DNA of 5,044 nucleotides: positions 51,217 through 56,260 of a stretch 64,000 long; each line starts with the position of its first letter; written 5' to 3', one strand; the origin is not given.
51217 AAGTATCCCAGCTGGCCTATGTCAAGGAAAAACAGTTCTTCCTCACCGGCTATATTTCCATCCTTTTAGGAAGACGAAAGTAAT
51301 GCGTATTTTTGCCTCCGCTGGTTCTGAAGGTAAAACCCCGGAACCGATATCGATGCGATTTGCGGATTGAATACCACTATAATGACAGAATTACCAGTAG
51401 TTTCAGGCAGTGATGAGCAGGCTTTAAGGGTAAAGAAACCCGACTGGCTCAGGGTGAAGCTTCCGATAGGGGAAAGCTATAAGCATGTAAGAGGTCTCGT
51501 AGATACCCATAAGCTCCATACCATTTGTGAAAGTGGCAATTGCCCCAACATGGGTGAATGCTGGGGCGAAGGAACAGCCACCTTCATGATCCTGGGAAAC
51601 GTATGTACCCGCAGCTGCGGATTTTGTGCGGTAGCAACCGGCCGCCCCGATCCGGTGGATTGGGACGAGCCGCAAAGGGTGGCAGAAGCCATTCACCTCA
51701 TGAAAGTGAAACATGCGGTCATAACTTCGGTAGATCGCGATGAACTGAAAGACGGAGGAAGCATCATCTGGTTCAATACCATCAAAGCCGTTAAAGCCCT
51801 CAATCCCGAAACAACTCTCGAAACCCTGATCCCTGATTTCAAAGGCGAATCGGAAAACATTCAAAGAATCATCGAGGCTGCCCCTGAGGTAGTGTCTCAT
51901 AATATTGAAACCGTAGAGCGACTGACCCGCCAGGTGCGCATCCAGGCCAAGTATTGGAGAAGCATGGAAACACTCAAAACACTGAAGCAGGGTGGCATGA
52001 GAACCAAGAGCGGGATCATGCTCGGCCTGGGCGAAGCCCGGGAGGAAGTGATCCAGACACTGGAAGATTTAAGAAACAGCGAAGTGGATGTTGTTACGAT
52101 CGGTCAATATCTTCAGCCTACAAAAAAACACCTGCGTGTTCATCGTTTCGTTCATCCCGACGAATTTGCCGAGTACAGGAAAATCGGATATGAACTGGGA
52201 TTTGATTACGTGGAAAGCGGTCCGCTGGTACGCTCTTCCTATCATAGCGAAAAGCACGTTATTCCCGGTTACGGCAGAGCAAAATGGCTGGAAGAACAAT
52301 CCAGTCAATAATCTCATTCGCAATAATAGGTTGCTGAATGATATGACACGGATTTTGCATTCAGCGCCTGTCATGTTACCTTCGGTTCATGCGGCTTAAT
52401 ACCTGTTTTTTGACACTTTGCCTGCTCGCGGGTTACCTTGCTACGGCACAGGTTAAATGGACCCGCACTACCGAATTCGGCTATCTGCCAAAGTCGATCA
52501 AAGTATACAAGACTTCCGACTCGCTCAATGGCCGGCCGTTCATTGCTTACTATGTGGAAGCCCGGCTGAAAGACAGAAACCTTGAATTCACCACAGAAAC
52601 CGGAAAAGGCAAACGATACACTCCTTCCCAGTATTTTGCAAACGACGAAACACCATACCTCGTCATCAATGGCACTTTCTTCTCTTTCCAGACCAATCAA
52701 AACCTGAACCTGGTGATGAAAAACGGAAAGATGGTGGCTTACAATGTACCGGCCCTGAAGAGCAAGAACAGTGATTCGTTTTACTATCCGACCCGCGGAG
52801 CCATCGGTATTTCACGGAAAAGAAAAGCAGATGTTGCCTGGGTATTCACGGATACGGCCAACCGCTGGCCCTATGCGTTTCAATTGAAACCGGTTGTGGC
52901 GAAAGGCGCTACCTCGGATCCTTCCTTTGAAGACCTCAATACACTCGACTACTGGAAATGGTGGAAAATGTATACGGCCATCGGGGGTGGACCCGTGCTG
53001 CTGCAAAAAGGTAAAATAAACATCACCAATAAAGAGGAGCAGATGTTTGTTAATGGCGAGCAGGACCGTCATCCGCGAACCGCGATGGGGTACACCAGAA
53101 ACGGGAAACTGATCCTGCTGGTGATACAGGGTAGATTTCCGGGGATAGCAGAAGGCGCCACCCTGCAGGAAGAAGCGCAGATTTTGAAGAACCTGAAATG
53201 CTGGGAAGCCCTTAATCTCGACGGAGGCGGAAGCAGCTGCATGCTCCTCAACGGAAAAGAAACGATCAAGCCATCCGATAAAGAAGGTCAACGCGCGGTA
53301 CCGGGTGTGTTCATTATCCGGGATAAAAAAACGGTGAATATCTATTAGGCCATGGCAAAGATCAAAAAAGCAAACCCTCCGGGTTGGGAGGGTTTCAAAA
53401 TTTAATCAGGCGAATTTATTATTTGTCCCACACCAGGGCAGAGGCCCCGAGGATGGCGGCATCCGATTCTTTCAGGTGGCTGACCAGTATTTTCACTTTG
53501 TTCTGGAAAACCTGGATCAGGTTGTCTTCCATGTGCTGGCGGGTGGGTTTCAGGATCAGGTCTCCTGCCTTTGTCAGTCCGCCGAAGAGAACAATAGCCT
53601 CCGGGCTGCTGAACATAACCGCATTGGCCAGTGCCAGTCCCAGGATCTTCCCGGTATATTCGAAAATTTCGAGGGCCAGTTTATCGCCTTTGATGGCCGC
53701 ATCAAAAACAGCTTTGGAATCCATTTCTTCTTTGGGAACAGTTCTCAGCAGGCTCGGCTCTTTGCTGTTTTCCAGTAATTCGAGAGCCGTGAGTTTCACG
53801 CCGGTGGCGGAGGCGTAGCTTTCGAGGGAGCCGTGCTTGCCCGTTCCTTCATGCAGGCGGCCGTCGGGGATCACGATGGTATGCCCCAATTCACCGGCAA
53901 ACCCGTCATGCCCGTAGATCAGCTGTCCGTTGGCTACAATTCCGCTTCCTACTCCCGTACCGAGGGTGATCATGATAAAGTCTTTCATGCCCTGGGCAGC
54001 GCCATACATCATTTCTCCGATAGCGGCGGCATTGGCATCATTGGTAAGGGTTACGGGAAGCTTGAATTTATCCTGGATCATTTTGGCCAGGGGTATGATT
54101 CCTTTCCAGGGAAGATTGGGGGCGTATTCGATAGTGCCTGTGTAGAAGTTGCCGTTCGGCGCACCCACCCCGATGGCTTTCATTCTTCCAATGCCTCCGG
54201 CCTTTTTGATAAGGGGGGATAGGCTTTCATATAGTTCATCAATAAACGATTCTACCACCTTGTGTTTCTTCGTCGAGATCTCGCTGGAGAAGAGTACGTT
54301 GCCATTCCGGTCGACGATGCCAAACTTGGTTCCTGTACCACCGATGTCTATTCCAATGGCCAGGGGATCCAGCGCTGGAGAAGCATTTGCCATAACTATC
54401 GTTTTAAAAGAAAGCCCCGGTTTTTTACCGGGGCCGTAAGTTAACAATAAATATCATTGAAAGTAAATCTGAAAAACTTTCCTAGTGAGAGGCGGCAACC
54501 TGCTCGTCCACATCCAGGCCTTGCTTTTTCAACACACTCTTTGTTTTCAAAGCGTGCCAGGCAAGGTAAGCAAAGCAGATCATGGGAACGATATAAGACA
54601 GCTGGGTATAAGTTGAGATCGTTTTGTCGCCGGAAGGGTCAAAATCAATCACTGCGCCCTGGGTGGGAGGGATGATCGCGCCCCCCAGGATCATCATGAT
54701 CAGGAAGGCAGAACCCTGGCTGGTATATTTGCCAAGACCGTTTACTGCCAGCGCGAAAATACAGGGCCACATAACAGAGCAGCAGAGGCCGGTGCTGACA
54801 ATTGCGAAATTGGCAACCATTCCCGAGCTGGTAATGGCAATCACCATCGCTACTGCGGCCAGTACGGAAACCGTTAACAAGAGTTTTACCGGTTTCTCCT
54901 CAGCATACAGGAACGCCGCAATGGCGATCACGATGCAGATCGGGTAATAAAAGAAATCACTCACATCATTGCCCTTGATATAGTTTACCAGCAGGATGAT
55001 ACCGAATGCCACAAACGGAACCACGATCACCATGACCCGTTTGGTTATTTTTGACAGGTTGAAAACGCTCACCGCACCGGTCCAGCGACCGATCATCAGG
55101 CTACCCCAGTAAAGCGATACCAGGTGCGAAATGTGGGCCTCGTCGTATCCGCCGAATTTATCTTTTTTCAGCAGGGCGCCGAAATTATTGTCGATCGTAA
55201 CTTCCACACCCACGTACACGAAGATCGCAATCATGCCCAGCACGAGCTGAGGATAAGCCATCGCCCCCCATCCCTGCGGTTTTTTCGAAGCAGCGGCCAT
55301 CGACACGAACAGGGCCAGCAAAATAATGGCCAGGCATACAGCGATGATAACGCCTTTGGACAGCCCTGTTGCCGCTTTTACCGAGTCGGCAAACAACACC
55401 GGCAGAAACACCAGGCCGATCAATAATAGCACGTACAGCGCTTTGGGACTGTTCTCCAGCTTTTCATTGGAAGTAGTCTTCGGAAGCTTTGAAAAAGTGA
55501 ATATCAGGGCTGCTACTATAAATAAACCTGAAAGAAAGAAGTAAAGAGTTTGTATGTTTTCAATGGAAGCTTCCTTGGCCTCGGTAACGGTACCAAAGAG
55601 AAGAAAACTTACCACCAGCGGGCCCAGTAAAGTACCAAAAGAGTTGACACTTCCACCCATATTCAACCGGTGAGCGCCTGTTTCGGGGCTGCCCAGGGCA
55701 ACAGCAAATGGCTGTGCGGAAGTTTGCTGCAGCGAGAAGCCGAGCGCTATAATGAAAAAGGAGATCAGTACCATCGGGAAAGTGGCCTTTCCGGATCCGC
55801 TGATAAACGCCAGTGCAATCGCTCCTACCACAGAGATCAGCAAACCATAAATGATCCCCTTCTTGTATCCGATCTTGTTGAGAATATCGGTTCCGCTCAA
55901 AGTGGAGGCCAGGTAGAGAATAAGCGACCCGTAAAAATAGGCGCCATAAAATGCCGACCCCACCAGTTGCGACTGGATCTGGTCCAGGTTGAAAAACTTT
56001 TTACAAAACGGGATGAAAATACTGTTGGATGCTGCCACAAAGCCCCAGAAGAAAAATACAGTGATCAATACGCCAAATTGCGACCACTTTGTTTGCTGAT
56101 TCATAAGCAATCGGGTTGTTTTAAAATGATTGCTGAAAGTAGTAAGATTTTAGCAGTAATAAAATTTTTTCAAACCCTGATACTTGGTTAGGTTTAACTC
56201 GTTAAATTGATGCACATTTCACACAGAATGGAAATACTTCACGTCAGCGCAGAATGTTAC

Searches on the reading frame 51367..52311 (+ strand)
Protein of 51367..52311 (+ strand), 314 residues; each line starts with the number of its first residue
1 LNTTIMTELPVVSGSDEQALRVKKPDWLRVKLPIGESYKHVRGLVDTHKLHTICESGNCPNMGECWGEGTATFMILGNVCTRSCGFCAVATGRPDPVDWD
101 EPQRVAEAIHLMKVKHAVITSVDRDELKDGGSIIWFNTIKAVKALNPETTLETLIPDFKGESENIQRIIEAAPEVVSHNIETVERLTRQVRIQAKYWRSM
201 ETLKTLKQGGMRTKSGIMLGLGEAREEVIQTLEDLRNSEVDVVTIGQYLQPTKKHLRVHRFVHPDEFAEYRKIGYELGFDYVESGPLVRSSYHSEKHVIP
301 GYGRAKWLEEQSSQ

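Call 77: search_protein_families(library=pfam, proteins=[window:51367-52311:+], max_evalue=0.00001)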
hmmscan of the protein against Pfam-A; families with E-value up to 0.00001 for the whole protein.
window:51367-52311:+ (314 aa): 2 families
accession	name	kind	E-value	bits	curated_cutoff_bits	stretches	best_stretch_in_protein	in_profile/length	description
PF04055.27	Radical_SAM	-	1.1e-18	68.4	29.5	1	74-235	1-166/166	Radical SAM superfamily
PF16881.10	LIAS_N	-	1.9e-06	28.7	27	1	20-59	57-96/96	N-terminal domain of lipoyl synthase of Radical_SAM family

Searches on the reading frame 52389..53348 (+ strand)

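Call 77: search_protein_families(library=pfam, proteins=[window:52389-53348:+], max_evalue=0.00001)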
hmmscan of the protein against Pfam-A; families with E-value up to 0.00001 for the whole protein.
window:52389-53348:+ (319 aa): 1 family
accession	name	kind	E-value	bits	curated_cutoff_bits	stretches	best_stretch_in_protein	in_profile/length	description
PF09992.14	NAGPA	-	2.3e-34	119.5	25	1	91-310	5-168/169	Phosphodiester glycosidase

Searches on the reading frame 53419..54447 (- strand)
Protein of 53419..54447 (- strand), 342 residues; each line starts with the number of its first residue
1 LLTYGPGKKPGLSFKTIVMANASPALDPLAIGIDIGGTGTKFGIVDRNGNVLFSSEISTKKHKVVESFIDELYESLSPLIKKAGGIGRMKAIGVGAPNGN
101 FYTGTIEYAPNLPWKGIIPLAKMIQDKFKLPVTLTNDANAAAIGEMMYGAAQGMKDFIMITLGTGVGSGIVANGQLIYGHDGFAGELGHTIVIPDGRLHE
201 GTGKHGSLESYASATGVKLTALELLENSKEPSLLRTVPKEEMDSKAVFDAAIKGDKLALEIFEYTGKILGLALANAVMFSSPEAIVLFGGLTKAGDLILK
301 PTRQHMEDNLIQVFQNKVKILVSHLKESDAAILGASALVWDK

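Call 77: search_protein_families(library=pfam, proteins=[window:53419-54447:-], max_evalue=0.00001)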
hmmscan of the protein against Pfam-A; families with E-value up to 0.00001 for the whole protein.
window:53419-54447:- (342 aa): 1 family
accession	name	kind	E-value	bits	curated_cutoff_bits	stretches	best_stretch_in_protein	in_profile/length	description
PF00480.26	ROK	-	2.8e-58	198.2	22.9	1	31-340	2-292/294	ROK family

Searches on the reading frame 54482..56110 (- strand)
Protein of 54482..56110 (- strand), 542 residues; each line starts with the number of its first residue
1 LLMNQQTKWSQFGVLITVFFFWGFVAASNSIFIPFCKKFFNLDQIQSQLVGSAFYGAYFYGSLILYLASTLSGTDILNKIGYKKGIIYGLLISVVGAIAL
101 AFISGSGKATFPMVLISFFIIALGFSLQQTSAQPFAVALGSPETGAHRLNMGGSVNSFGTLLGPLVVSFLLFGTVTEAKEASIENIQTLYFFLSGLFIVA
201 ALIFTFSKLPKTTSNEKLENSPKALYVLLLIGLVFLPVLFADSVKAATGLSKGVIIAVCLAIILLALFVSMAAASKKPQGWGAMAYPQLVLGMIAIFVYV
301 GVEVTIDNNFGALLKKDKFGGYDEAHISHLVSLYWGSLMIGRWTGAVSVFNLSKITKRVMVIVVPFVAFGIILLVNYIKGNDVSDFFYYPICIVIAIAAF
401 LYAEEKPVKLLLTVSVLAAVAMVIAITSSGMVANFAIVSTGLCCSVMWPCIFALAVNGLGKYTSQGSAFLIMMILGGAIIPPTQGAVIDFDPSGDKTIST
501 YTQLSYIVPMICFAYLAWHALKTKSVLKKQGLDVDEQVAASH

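Call 77: search_protein_families(library=pfam, proteins=[window:54482-56110:-], max_evalue=0.00001)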
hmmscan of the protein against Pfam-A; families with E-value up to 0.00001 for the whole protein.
window:54482-56110:- (542 aa): 1 family
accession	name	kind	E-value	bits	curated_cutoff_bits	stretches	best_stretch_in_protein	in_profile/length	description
PF07690.21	MFS_1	-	2.5e-10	40.2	33.4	1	16-383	3-292/347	Major Facilitator Superfamily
